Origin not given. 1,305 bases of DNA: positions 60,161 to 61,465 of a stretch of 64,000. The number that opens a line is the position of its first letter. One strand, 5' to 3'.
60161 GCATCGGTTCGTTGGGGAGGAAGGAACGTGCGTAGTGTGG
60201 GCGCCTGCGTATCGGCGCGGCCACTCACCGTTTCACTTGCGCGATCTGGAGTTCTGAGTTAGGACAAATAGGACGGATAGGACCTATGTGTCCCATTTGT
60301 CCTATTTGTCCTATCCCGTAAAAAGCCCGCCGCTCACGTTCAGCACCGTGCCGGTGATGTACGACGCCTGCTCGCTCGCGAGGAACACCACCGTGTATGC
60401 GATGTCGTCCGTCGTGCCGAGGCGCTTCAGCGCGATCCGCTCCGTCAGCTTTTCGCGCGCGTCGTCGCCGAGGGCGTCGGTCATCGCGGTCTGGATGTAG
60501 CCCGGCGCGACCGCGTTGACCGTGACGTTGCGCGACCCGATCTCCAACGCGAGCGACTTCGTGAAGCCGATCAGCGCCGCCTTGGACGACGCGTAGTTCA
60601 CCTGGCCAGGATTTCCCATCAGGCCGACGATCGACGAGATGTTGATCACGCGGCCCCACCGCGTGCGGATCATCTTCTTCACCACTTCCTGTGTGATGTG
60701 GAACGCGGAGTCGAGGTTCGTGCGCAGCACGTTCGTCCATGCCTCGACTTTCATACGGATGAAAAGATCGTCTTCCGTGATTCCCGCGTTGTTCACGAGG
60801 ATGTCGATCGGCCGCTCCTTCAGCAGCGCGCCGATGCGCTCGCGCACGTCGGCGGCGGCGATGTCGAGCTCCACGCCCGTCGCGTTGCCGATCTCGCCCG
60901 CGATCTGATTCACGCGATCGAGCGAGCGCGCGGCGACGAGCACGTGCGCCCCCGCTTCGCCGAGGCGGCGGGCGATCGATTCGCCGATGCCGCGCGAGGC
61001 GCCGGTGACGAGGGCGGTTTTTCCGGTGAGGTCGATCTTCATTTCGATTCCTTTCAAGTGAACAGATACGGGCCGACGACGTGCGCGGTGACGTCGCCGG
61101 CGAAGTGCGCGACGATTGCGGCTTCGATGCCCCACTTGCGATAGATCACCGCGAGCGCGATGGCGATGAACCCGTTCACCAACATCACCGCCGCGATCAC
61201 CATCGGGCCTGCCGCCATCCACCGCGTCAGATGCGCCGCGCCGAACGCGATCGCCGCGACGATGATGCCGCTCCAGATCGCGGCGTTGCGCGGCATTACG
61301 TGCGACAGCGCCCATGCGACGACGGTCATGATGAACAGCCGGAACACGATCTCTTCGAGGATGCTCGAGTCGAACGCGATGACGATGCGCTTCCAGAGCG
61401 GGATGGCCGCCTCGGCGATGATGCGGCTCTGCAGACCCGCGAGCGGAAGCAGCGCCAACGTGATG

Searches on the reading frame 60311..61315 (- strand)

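Call 13: search_protein_families(library=pfam, proteins=[window:60311-61315:-], max_evalue=0.01)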
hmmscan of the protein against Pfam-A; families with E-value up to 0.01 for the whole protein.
window:60311-61315:- (334 aa): 9 families
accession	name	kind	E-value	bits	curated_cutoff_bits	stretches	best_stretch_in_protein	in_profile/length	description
PF13561.12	adh_short_C2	-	3.2e-57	194.3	27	1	105-331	1-235/236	Enoyl-(Acyl carrier protein) reductase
PF00106.31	adh_short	-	1.4e-56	191.5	26.6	1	99-285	1-193/195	short chain dehydrogenase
PF08659.16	KR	-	6e-16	59.3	22.6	1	100-254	2-162/180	KR domain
PF01370.27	Epimerase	-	3.5e-05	23.8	20.9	1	101-234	1-120/240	NAD dependent epimerase/dehydratase family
PF03435.24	Sacchrp_dh_NADP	-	6.3e-05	23.7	25.1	1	105-210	5-113/129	Saccharopine dehydrogenase NADP binding domain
PF03807.23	F420_oxidored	-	0.0026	18.7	21.6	0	110-154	10-57/94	NADP oxidoreductase coenzyme F420-dependent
PF13460.12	NAD_binding_10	-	0.0035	17.7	27.2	1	105-250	1-123/184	NAD(P)H-binding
PF01488.26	Shikimate_DH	-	0.0038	17.7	24.3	1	95-145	9-59/138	Shikimate / quinate 5-dehydrogenase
PF02882.25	THF_DHG_CYH_C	-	0.0075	16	27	0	91-136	29-74/160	Tetrahydrofolate dehydrogenase/cyclohydrolase, NAD(P)-binding domain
